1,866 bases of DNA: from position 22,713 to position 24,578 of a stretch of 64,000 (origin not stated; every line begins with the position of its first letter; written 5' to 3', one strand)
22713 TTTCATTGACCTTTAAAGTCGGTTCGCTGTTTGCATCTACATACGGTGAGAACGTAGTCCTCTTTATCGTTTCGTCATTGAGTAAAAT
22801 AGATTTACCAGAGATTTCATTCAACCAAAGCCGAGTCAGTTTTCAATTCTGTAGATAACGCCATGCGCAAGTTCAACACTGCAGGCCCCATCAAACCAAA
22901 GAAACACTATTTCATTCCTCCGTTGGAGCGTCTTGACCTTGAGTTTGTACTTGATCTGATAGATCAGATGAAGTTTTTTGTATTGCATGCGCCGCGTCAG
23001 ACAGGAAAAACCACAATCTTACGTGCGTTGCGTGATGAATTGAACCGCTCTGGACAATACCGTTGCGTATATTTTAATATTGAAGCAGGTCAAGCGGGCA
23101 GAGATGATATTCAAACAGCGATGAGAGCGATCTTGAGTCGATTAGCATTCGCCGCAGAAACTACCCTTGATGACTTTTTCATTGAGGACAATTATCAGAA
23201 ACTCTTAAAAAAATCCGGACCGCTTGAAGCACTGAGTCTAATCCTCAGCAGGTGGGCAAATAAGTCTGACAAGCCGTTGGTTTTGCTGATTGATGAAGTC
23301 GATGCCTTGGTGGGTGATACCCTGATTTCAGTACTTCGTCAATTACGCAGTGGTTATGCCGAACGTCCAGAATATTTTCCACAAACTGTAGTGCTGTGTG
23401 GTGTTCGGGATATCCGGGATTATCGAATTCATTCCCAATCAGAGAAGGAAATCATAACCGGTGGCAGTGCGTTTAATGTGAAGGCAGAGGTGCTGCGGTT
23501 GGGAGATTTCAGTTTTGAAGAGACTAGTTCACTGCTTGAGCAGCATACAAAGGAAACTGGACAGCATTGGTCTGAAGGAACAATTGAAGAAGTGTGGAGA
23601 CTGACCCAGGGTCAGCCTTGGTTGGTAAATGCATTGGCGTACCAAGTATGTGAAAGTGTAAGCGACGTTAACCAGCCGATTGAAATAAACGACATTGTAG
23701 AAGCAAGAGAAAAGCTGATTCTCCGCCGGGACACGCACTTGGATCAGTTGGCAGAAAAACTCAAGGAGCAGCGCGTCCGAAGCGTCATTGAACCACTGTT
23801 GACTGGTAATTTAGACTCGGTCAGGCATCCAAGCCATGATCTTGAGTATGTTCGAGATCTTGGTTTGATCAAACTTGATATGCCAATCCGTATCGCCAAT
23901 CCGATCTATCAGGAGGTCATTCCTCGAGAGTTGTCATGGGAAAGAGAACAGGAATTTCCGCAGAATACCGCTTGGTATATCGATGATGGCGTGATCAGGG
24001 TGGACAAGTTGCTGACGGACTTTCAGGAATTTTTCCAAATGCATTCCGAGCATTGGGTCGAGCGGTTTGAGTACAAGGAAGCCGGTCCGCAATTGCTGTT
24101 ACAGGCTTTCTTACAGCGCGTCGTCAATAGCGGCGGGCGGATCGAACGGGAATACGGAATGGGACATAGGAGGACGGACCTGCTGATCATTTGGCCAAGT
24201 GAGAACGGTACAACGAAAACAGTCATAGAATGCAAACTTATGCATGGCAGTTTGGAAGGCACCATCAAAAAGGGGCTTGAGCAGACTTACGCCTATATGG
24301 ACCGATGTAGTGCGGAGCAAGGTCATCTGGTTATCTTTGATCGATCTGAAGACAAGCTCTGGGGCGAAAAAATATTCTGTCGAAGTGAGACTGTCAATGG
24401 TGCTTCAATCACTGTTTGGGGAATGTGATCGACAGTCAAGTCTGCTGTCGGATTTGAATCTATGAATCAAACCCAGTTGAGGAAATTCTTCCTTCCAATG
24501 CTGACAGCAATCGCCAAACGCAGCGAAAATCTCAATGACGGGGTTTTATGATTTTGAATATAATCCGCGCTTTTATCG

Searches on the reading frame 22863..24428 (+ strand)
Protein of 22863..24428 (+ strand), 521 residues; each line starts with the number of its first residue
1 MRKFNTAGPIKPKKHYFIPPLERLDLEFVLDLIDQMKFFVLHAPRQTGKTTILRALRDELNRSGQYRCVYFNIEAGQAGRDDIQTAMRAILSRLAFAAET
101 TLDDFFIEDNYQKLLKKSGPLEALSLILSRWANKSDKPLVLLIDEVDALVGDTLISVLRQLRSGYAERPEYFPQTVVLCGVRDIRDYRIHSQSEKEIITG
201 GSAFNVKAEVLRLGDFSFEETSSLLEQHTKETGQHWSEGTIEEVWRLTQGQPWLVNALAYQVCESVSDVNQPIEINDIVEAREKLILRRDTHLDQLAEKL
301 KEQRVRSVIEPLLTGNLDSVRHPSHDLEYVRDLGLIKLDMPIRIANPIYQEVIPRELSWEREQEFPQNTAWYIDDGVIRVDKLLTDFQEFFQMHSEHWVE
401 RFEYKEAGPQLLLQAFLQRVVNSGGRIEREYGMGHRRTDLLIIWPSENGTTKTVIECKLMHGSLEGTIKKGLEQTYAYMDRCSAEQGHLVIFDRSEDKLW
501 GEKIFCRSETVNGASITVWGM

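Call 37: search_protein_families(library=ncbifam, proteins=[window:22863-24428:+])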
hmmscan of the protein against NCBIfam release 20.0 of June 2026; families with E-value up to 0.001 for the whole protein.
window:22863-24428:+ (521 aa): 0 families

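Call 76: search_protein_families(library=pfam, proteins=[window:22863-24428:+], max_evalue=0.001)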
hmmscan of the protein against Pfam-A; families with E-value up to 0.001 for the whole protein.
window:22863-24428:+ (521 aa): 8 families
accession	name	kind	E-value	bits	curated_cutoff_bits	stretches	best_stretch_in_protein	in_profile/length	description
PF14516.12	AAA_35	-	7.3e-10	38.6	27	1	41-337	36-312/331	AAA-like domain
PF13401.12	AAA_22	-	3.9e-09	37.3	27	1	37-186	6-128/130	AAA domain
PF24883.2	NPHP3_N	-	1.1e-08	35.9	24.8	1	36-160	22-148/164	Nephrocystin 3, N-terminal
PF13191.12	AAA_16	-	3.1e-07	31.5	32.6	1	37-151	25-146/167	AAA ATPase domain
PF01637.24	ATPase_2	-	5.3e-07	30.1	33.2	1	36-256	20-223/225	ATPase domain predominantly from Archaea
PF00004.35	AAA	-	7.3e-05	23.7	21.2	0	40-153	2-73/131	ATPase family associated with various cellular activities (AAA)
PF13173.12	AAA_14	-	0.00017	22.1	27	0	38-93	4-57/129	AAA domain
PF09820.16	AAA-ATPase_like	-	0.00087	19.6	26.1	0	52-154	66-157/201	Predicted AAA-ATPase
